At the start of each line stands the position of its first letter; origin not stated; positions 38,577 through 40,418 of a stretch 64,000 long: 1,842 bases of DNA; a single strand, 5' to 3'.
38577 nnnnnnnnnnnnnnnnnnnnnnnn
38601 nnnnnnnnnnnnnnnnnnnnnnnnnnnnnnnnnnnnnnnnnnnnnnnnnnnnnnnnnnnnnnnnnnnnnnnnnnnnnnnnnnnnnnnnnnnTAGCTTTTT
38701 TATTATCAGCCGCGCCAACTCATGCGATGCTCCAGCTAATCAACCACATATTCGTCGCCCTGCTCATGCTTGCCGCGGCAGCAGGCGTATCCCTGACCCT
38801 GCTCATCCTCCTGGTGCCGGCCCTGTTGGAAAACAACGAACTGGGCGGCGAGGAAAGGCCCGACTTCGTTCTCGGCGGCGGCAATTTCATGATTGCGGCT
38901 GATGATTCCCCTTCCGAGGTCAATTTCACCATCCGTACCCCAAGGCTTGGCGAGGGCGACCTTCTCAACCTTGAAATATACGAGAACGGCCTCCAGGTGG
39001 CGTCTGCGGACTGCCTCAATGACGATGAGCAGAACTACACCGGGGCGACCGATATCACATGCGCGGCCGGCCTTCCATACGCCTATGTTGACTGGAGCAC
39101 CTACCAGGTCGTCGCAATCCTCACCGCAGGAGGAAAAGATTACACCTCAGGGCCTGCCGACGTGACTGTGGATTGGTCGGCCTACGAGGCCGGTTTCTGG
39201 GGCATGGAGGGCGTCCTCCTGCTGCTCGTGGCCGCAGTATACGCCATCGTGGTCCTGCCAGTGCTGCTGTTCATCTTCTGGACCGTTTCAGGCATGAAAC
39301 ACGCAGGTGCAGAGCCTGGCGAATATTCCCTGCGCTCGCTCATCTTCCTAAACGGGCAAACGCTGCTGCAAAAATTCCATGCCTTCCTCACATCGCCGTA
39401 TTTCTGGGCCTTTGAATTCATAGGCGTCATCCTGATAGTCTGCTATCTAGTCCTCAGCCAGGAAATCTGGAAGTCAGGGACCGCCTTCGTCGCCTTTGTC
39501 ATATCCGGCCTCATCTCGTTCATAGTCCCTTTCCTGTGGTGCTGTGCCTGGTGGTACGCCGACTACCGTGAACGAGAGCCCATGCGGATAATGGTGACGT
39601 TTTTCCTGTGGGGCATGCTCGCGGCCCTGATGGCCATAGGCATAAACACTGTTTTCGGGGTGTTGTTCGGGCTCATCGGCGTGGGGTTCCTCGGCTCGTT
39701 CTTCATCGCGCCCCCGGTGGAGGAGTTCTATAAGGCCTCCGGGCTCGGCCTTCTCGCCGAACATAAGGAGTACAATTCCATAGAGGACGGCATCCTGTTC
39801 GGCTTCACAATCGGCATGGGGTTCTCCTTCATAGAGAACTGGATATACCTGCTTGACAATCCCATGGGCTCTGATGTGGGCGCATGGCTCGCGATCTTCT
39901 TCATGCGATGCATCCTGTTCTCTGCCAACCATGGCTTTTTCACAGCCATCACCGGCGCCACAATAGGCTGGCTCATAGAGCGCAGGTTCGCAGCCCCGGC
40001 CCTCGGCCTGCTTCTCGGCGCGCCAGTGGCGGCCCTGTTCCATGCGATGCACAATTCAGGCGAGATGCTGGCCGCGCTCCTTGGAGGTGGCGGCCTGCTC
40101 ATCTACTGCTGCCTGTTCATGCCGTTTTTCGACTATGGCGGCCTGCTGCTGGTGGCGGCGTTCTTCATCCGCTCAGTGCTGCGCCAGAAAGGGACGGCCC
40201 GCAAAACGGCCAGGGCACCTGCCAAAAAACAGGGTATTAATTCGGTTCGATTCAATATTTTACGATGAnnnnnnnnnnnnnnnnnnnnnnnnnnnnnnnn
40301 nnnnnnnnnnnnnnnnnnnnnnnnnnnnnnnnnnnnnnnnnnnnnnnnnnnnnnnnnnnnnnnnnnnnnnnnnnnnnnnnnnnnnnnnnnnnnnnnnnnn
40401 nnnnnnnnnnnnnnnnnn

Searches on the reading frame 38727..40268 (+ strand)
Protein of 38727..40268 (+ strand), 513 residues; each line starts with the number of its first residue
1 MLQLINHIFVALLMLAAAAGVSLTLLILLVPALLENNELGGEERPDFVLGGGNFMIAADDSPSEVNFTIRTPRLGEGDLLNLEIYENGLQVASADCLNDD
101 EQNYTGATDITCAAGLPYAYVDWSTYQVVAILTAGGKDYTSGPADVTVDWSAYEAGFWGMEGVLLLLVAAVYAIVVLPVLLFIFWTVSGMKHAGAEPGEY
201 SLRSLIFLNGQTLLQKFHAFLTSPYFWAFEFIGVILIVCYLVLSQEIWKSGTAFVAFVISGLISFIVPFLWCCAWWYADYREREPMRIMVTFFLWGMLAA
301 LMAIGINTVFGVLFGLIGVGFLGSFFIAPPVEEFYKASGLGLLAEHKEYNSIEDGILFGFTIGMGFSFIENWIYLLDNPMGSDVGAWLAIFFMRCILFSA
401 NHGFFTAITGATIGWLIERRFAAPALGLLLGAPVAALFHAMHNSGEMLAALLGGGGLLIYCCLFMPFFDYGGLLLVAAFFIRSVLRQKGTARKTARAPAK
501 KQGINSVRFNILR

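Call 15: search_protein_families(library=pfam, proteins=[window:38727-40268:+], max_evalue=0.01)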
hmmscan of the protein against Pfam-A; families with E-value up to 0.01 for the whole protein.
window:38727-40268:+ (513 aa): 1 family
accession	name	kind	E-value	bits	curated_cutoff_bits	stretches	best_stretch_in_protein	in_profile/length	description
PF13367.11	PrsW-protease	-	1e-34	120.3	23.5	1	284-468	1-193/196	PrsW family intramembrane metalloprotease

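Call 16: search_protein_families(library=ncbifam, proteins=[window:38727-40268:+], max_evalue=0.01)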
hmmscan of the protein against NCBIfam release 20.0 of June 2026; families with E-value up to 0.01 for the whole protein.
window:38727-40268:+ (513 aa): 1 family
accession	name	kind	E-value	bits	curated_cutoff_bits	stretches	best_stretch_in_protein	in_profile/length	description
NF033739.1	intramemb_PrsW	equivalog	3.8e-12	46.3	225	1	269-444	11-179/210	glutamic-type intramembrane protease PrsW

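Call 35: find_homologous_proteins(query=window:38727-40265:+, max_evalue=0.001)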
Query window:38727-40265:+ (513 aa): 105 proteins with E <= 0.001 among 8000 candidates.
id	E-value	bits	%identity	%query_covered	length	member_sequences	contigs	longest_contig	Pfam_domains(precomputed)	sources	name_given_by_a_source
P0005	0.0e+0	1153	100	100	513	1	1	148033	PF13367.12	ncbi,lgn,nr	ncbi:MAG: PrsW family intramembrane metalloprotease [Candidatus ainarchaeum sp.]|nr:PrsW family intr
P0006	3.6e-291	985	86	98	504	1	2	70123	PF13367.12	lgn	-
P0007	5.7e-267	905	78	98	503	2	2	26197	PF13367.12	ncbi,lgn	-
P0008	6.8e-232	789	68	96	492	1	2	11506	PF13367.12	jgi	jgi:protease PrsW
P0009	5.6e-227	773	69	94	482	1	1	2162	PF13367.12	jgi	jgi:RsiW-degrading membrane proteinase PrsW (M82 family)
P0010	1.1e-226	772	68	95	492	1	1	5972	PF13367.12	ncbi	-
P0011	6.1e-217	740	68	93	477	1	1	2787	PF13367.12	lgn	-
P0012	2.6e-204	698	64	93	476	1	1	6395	PF13367.12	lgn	-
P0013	1.7e-193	662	60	95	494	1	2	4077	PF13367.12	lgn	-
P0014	3.8e-185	635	55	95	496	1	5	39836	PF13367.12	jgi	jgi:RsiW-degrading membrane proteinase PrsW (M82 family)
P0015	6.0e-184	631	56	96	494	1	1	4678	PF13367.12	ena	-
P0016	3.9e-183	628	57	96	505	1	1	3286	PF13367.12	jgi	jgi:protease PrsW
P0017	1.1e-179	617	55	95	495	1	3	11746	PF13367.12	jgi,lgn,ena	jgi:RsiW-degrading membrane proteinase PrsW (M82 family)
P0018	1.0e-178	614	57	96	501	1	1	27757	PF13367.12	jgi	jgi:protease PrsW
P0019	5.9e-178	611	54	95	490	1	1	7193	PF13367.12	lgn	-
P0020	9.1e-178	610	54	99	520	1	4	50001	PF13367.12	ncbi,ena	-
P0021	4.0e-177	608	55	96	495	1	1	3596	PF13367.12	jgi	jgi:RsiW-degrading membrane proteinase PrsW (M82 family)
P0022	8.3e-176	604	54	96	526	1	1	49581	PF13367.12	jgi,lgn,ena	-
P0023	1.2e-174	600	56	88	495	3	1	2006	PF13367.12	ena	-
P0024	9.0e-174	597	56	92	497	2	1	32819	PF13367.12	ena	-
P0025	2.2e-173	596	55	95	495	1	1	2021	PF13367.12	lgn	-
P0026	2.6e-173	596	52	97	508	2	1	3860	PF13367.12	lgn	-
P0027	4.4e-173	595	52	97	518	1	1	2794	PF13367.12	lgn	-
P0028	1.2e-172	593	56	95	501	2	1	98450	PF13367.12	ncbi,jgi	jgi:RsiW-degrading membrane proteinase PrsW (M82 family)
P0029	6.5e-172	591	54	95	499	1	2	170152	PF13367.12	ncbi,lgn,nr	ncbi:PrsW family intramembrane metalloprotease [Candidatus Micrarchaeota archaeon]|nr:PrsW family in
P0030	1.0e-170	587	54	95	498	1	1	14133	PF13367.12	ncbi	-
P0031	2.0e-169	583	55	95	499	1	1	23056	PF13367.12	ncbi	ncbi:MAG: PrsW family intramembrane metalloprotease [Candidatus Micrarchaeota archaeon]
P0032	3.4e-167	576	52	95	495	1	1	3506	PF13367.12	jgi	jgi:RsiW-degrading membrane proteinase PrsW (M82 family)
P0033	4.0e-167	575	51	98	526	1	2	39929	PF13367.12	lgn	-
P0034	4.2e-167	575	53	95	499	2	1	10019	PF13367.12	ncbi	-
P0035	4.3e-167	575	53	95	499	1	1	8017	PF13367.12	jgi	jgi:RsiW-degrading membrane proteinase PrsW (M82 family)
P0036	8.7e-167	574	52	98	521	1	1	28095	PF13367.12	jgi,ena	-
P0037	9.1e-167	574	55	95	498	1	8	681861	PF13367.12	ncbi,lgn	-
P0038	3.3e-166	572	57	84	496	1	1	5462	PF13367.12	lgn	-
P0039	3.5e-166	572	55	97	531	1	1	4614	PF13367.12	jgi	jgi:RsiW-degrading membrane proteinase PrsW (M82 family)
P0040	9.2e-166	571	53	95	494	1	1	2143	PF13367.12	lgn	-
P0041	1.0e-165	571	52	95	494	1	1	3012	PF13367.12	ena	-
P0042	1.0e-165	571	53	95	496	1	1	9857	PF13367.12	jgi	jgi:RsiW-degrading membrane proteinase PrsW (M82 family)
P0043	1.1e-165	571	53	97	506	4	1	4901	PF13367.12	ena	-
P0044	2.2e-165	570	51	97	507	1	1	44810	PF13367.12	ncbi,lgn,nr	ncbi:PrsW family intramembrane metalloprotease [Candidatus Micrarchaeota archaeon]|nr:PrsW family in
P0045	2.8e-165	569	51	95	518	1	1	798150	PF13367.12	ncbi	ncbi:MAG: PrsW family intramembrane metalloprotease [Candidatus Micrarchaeota archaeon]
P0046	5.7e-165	568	53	96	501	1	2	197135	PF13367.12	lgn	-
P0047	6.3e-165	568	52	95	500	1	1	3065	PF13367.12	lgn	-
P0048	2.4e-164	566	52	95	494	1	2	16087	PF13367.12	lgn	-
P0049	3.6e-164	566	54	88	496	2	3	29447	PF13367.12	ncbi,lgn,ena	-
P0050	3.6e-164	566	50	97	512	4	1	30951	PF13367.12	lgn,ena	-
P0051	2.1e-163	563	53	95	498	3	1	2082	PF13367.12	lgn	-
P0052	5.6e-163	562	54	96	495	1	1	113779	PF13367.12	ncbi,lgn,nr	ncbi:PrsW family intramembrane metalloprotease [Candidatus Micrarchaeota archaeon]|nr:PrsW family in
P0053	7.0e-163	561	52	96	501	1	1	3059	PF13367.12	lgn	-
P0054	9.9e-163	561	52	95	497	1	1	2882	PF13367.12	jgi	jgi:RsiW-degrading membrane proteinase PrsW (M82 family)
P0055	1.5e-162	560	53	95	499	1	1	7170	PF13367.12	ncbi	ncbi:MAG: PrsW family intramembrane metalloprotease [Candidatus Micrarchaeota archaeon]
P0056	1.7e-162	560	50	98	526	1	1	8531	PF13367.12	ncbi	ncbi:MAG: PrsW family intramembrane metalloprotease [Candidatus Bilamarchaeaceae archaeon]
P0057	4.4e-162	559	52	98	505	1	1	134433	PF13367.12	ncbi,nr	ncbi:PrsW family intramembrane metalloprotease [Candidatus Micrarchaeota archaeon]|nr:PrsW family in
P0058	5.7e-162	558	51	95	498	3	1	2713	PF13367.12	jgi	-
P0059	6.9e-162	558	55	84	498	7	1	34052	PF13367.12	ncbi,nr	ncbi:PrsW family intramembrane metalloprotease [Candidatus Micrarchaeota archaeon]|nr:PrsW family in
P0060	1.6e-161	557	51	95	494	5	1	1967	PF13367.12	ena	-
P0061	1.0e-160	554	52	95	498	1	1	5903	PF13367.12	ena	-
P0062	1.4e-160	554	49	99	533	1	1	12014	PF13367.12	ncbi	ncbi:MAG: PrsW family intramembrane metalloprotease [Candidatus Micrarchaeota archaeon]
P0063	4.0e-160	552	49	97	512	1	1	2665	PF13367.12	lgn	-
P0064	4.7e-160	552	53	87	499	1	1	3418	PF13367.12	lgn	-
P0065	1.6e-159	550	48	98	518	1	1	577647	PF13367.12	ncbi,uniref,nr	ncbi:Protease prsW family protein [Candidatus Bilamarchaeum dharawalense]|uniref:Protease prsW famil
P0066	2.0e-159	550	52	95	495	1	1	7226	PF13367.12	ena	-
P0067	2.7e-159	549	49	95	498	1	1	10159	PF13367.12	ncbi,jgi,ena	-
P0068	2.8e-159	549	53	95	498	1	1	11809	PF13367.12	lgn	-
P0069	5.6e-159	548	52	95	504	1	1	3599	PF13367.12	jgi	jgi:RsiW-degrading membrane proteinase PrsW (M82 family)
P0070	1.9e-158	547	54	83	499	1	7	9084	PF13367.12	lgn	-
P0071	3.6e-158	546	50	96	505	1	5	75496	PF13367.12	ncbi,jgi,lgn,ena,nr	ncbi:PrsW family intramembrane metalloprotease [Candidatus Micrarchaeota archaeon]|nr:PrsW family in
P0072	5.2e-158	545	50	94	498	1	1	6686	PF13367.12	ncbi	-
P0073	5.6e-158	545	50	95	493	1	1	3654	PF13367.12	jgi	jgi:RsiW-degrading membrane proteinase PrsW (M82 family)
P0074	2.5e-157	543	51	95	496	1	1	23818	PF13367.12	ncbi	ncbi:MAG: PrsW family intramembrane metalloprotease [Candidatus Micrarchaeota archaeon]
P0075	5.4e-157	542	51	96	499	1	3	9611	PF13367.12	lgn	-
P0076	5.8e-157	542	50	95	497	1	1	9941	PF13367.12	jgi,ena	-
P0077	1.9e-155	537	52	95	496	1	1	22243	PF13367.12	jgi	jgi:RsiW-degrading membrane proteinase PrsW (M82 family)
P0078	3.9e-155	536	51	96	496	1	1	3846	PF13367.12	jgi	-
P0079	5.9e-155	535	52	88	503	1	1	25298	PF13367.12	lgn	-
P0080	6.1e-155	535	54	84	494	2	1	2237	PF13367.12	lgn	-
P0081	1.1e-154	534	47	100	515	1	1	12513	PF13367.12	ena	-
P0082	1.0e-152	528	50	96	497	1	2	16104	PF13367.12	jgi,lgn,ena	-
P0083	1.2e-152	527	48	95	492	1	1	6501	PF13367.12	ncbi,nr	ncbi:PrsW family intramembrane metalloprotease [Candidatus Micrarchaeota archaeon]|nr:PrsW family in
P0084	2.5e-152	526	54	84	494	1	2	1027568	PF13367.12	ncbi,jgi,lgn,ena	ncbi:MAG: PrsW family intramembrane metalloprotease [Candidatus Micrarchaeia archaeon]|jgi:RsiW-degr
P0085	4.5e-151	522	50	88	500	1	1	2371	PF13367.12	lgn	-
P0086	1.8e-149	517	47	95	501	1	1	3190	PF13367.12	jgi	jgi:RsiW-degrading membrane proteinase PrsW (M82 family)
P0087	2.7e-147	510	48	98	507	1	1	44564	PF13367.12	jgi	jgi:RsiW-degrading membrane proteinase PrsW (M82 family)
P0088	3.1e-147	510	50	84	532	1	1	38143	PF13367.12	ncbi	-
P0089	1.8e-146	507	49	95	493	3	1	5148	PF13367.12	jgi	-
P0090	3.0e-145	503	46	95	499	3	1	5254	PF13367.12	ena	-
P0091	3.1e-145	503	54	82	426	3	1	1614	PF13367.12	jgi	jgi:RsiW-degrading membrane proteinase PrsW (M82 family)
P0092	5.9e-144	499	49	95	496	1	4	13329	PF13367.12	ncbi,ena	-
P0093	3.4e-143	496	62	67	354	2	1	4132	PF13367.12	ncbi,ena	-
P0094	3.5e-143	496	47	96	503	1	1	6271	PF13367.12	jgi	-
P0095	7.2e-142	492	49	95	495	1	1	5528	PF13367.12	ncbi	-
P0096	8.4e-142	492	47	95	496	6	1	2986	PF13367.12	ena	-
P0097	1.2e-141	491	47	95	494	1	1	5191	PF13367.12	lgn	-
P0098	1.0e-140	488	46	95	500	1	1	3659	PF13367.12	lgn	-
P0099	4.6e-136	473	45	95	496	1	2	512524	PF13367.12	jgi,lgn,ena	jgi:RsiW-degrading membrane proteinase PrsW (M82 family)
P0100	1.4e-134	468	45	93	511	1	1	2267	PF13367.12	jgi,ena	-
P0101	4.7e-134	466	49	87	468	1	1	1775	PF13367.12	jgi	jgi:RsiW-degrading membrane proteinase PrsW (M82 family)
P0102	2.1e-131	457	47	84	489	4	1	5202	PF13367.12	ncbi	-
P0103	2.5e-129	451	56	71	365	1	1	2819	PF13367.12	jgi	jgi:RsiW-degrading membrane proteinase PrsW (M82 family)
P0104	9.6e-124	432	63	59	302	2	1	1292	PF13367.12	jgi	jgi:RsiW-degrading membrane proteinase PrsW (M82 family)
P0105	1.4e-110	389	45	82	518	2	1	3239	PF13367.12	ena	-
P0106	3.8e-107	377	42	86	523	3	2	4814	PF13367.12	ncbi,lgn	-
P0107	1.3e-105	372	43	82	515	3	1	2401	PF13367.12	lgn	-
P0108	1.9e-102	362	43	81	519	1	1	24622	PF13367.12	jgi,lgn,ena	-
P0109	2.0e-93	332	38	88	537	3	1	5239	PF13367.12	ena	-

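Call 38: find_related_loci(query=A4, collection=genome_contigs, flank=10000)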
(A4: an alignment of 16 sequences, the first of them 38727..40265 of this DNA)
Query A4 (513 aa) in genome_contigs; peptide patterns used: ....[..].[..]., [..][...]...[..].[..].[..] (x = any residue, [..] = any of these).
189 stretches matched a pattern; 53 encode a relative of the query (tblastn E <= 1e-3); 53 distinct loci.
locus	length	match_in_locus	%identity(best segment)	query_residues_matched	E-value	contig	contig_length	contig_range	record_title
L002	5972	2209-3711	66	1-510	0e+0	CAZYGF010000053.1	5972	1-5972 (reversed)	MAG TPA_asm: Candidatus Micrarchaeota archaeon isolate binchicken_co91_498 genome assembly, contig: NODE_19467_length_59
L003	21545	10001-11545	54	1-508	0e+0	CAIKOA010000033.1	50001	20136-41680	uncultured Candidatus Micrarchaeota archaeon isolate AlinenSediments_bin-4478 genome assembly, contig: bin-4478:33/35, w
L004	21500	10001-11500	56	1-489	7e-178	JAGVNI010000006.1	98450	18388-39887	MAG: archaeon isolate DeMMO3_13 c_000000075947, whole genome shotgun sequence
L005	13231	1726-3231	78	1-503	0e+0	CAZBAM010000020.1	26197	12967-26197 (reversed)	MAG TPA_asm: Candidatus Micrarchaeota archaeon isolate binchicken_co33_206 genome assembly, contig: NODE_1754_length_261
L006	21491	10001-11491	54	1-488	3e-174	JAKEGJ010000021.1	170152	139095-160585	MAG: Candidatus Micrarchaeota archaeon isolate PMV_4.13 PMV_4.13.k101_3059297, whole genome shotgun sequence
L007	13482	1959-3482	52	1-497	3e-174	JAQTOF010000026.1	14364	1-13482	MAG: Candidatus ainarchaeum sp. isolate STA_81 NODE_8210_length_14364_cov_3.275409_Sandtown_A, whole genome shotgun sequ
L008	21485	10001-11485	51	1-488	5e-171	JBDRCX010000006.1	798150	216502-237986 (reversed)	MAG: Candidatus Micrarchaeota archaeon isolate MEGAHIT-group-1.22 k141_4153033, whole genome shotgun sequence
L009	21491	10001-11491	54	1-488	3e-167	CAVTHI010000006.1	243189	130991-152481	MAG: uncultured archaeon isolate MFD05942.bin.2.360 genome assembly, contig: contig_38316, whole genome shotgun sequence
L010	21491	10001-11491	54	1-493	6e-167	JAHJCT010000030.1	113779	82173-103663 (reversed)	MAG: Candidatus Micrarchaeota archaeon isolate Modern_marine.mb.318 Modern_marine.mb.318_k141_2535190, whole genome shot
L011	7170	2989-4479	53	1-488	5e-167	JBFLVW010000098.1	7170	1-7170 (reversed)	MAG: Candidatus Micrarchaeota archaeon isolate MAG016 MAG016_98, whole genome shotgun sequence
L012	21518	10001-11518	51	1-497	3e-166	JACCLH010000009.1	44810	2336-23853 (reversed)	MAG: Candidatus Micrarchaeota archaeon isolate Sv348 k141_8763310, whole genome shotgun sequence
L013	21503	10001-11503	52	1-503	2e-165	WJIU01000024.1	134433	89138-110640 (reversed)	MAG: Candidatus Micrarchaeota archaeon isolate Bin_091 k141_1454424, whole genome shotgun sequence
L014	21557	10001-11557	54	1-507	9e-165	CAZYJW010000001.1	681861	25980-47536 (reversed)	MAG TPA_asm: Candidatus Micrarchaeota archaeon isolate binchicken_co27_231 genome assembly, contig: NODE_5_length_681861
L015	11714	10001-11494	51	1-490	3e-164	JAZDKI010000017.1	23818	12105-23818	MAG: Candidatus Micrarchaeota archaeon isolate MEGAHIT-group-0.526 k141_10946842, whole genome shotgun sequence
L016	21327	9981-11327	54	42-492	2e-163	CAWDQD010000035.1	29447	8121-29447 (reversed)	MAG: uncultured Candidatus Micrarchaeota archaeon isolate MFD01689.bin.1.58 genome assembly, contig: contig_70929, whole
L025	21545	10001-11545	48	1-505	2e-153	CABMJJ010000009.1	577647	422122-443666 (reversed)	uncultured archaeon isolate LFW-283_2 genome assembly, contig: LFW2832_7, whole genome shotgun sequence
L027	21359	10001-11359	52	57-505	5e-149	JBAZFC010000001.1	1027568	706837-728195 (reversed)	MAG: Candidatus Micrarchaeia archaeon isolate SO_2017_LW3_140 NODE_4_length_1027568_cov_2.448797_LW162_2017, whole genom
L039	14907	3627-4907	41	56-481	2e-98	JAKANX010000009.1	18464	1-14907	MAG: Candidatus Micrarchaeota archaeon isolate WY5.bin9 NODE_4842_length_18464_cov_1.185799, whole genome shotgun sequen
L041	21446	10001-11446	42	5-477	2e-114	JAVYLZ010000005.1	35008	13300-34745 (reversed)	MAG: Candidatus Micrarchaeia archaeon isolate DPZ-2_202101_bins_34 DPZ-2_202101_bins_34_scaffold_5, whole genome shotgun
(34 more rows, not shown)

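Call 55: search_protein_families(library=ncbifam, proteins=[L027:19011-19844:+, L007:681-1832:-, L039:5931-6902:-, L041:14108-15049:+, L025:8244-8624:-], max_evalue=0.01)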
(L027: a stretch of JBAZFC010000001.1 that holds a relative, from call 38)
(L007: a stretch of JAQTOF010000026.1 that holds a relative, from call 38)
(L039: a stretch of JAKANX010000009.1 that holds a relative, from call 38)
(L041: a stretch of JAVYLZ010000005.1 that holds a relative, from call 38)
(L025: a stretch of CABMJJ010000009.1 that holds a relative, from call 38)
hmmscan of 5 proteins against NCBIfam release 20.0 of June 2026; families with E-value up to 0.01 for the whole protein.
L027:19011-19844:+ (277 aa): 4 families
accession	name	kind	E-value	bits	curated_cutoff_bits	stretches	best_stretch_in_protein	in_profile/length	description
NF041656.1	CPBP_MmRce1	equivalog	3.2e-13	49.8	425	1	88-228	97-232/271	MmRce1 family CPBP family CAAX prenyl protease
NF041647.1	ABC_perm_CPBP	equivalog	7.3e-07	28.3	435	1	23-229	427-629/636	ABC transporter permease subunit/CPBP intramembrane protease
NF040914.1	Mrt_core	domain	7.1e-06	26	100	1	129-232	4-103/108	myxosortase family intramembrane protease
NF040589.1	CPBP_Synerg_MrtS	equivalog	0.00055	20.2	130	1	103-236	51-169/170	Synerg-CTERM system glutamic-type intramembrane protease MrtS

L007:681-1832:- (383 aa): 34 families (the best 25 are shown)
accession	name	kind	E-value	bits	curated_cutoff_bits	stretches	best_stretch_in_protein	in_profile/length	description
TIGR00880.1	2_A_01_02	superfamily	3.7e-19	69.3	131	2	246-375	6-135/141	multidrug resistance protein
TIGR00881.1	2A0104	subfamily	2.7e-16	59.6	407.75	2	231-375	23-168/379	phosphoglycerate transporter protein PgtP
NF007372.0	PRK09874.1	equivalog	4.1e-13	49.2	571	1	5-375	23-389/408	multidrug efflux MFS transporter MdtG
NF012174.0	tet_MFS_A_B_C_D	equivalog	1.8e-11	43.5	475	2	6-201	12-202/382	Tet(A)/Tet(B)/Tet(C) family tetracycline efflux MFS transporter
TIGR00897.2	2A0118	subfamily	2.5e-11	43.1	375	1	111-375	125-398/401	RbtT/DalT/CsbX family MFS transporter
TIGR00900.1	2A0121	subfamily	3.6e-11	43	319.6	1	243-378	39-178/364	H+ Antiporter protein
TIGR00895.1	2A0115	subfamily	1.2e-10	40.8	418.55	2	50-188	70-202/398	aromatic acid/H+ symport family MFS transporter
TIGR00893.1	2A0114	subfamily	1.6e-10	40.5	395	1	222-377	14-168/399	D-galactonate transporter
NF053813.1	MFS_TcaB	equivalog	1.2e-09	37.4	475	1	224-352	28-155/396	putative multidrug effflux MFS transporter TcaB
NF008270.1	PRK11043.1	equivalog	3e-09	36.5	430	2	49-252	57-253/382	purine nucleoside transporter PunC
TIGR00883.1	2A0106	subfamily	1.1e-08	34.6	443.45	1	109-369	119-397/400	metabolite/H+ symporter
NF008586.0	PRK11551.1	equivalog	3.3e-08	32.9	410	1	51-376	69-394/406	3-(3-hydroxy-phenyl)propionate transporter MhpT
NF053757.1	BclibactTpBcbE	equivalog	7.3e-08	31.7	600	0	231-319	30-123/394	bacillibactin exporter BcbE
NF008650.1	PRK11646.1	equivalog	8.5e-08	31.6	469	1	14-331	28-337/400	multidrug efflux MFS transporter MdtH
NF011571.1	PRK14995.1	subfamily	1.6e-07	30.5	701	2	110-179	119-182/493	SmvA family efflux MFS transporter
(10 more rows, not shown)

L039:5931-6902:- (323 aa): 17 families
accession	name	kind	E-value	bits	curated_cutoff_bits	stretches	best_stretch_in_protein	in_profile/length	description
NF008604.1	PRK11573.1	equivalog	9.1e-38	130.2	475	2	10-214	12-217/428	hypothetical protein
TIGR03520.1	GldE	subfamily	3.3e-35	122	376.05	1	11-321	1-313/408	gliding motility-associated protein GldE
NF052568.1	PolamExpPaeASal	equivalog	5.4e-26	91.4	500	1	10-322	7-336/424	polyamine export protein PaeA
NF011675.0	PRK15094.1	equivalog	5.7e-16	58.7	379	1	168-323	36-193/292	CNNM family magnesium/cobalt transport protein CorC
NF053863.1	DS11_antiphage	equivalog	3.3e-09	36.3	260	1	197-315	71-189/305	CBS domain-containing anti-phage protein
NF011443.0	PRK14869.1-5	equivalog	1.2e-06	27.3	335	1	197-253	245-300/546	putative manganese-dependent inorganic diphosphatase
NF011440.0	PRK14869.1-2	equivalog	1.9e-06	26.8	746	0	189-252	230-293/541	putative manganese-dependent inorganic diphosphatase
NF038279.1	TF_CBS_SpxR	exception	7.9e-06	24.8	600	1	199-317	188-304/427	CBS-HotDog domain-containing transcription factor SpxR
TIGR00400.1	mgtE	equivalog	4.8e-05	22.3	232.75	1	179-316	111-249/450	magnesium transporter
TIGR01137.1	cysta_beta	equivalog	0.00011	21.1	510.25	1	209-316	346-454/457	cystathionine beta-synthase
NF053603.1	HhpR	exception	0.00014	21.1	520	1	204-316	6-115/282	CBS domain-containing high hydrostatic pressure regulator HhpR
NF005869.0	PRK07807.1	equivalog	0.00064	18.9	549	1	271-314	98-141/479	GuaB1 family IMP dehydrogenase-related protein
TIGR01302.1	IMP_dehydrog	equivalog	0.00078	18.4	481.5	0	201-315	82-197/450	IMP dehydrogenase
NF011449.0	PRK14869.2-5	equivalog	0.0013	17.8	411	0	189-252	138-200/451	putative manganese-dependent inorganic diphosphatase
NF011441.0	PRK14869.1-3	equivalog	0.0017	17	753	0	201-249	248-295/548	putative manganese-dependent inorganic diphosphatase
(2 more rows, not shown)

L041:14108-15049:+ (313 aa): 1 family
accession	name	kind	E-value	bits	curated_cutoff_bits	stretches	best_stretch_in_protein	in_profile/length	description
TIGR03867.1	MprA_tail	equivalog_domain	0.0015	19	19.7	1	295-311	8-24/27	MprA protease, GlyGly-CTERM protein-sorting domain-containing form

L025:8244-8624:- (126 aa): 0 families
